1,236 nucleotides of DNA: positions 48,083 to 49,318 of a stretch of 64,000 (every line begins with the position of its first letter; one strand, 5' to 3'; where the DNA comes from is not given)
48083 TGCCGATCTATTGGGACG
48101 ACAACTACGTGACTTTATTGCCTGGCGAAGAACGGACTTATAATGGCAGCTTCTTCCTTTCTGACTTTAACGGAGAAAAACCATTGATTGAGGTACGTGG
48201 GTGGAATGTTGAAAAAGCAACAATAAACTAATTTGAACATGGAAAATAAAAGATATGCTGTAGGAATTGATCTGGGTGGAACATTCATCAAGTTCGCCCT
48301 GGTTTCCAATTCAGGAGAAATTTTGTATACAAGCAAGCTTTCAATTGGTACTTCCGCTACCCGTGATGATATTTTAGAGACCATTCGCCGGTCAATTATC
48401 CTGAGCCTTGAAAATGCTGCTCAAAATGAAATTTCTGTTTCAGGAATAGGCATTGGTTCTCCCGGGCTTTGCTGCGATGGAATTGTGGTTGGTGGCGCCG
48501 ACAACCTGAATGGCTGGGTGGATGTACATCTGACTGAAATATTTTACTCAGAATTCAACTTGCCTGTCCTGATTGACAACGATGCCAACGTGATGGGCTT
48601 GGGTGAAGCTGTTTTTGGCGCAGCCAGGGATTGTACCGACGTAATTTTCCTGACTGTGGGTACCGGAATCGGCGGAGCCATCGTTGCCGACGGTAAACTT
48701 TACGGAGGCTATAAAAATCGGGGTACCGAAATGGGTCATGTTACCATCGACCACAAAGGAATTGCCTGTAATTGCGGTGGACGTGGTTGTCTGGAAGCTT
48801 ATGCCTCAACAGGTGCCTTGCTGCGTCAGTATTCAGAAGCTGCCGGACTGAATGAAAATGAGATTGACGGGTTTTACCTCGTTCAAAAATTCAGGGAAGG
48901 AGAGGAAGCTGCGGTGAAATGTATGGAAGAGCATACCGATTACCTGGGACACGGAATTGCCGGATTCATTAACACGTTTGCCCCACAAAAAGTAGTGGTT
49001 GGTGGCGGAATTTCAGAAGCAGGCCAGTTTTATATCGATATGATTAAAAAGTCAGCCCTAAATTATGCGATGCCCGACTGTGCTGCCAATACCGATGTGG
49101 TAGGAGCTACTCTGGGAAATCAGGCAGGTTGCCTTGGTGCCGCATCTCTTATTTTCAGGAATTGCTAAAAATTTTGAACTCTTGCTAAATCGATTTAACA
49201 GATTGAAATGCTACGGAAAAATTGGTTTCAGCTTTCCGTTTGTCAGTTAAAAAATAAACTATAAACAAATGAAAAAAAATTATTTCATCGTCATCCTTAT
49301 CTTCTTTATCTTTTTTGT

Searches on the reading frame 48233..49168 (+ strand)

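Call 85: search_protein_families(library=pfam, max_evalue=0.01, proteins=[window:48233-49168:+])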
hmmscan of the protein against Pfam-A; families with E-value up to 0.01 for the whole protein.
window:48233-49168:+ (311 aa): 4 families
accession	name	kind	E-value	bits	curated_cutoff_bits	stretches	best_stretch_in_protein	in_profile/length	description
PF00480.26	ROK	-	6e-67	226.7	22.9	1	10-307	2-291/294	ROK family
PF05378.19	Hydant_A_N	-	0.00059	20.1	25.2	1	10-75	2-63/176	Hydantoinase/oxoprolinase N-terminal region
PF01869.26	BcrAD_BadFG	-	0.0022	18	31.5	0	10-78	1-71/271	BadF/BadG/BcrA/BcrD ATPase family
PF00370.27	FGGY_N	-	0.0067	16.5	28.8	0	8-70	1-63/245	FGGY family of carbohydrate kinases, N-terminal domain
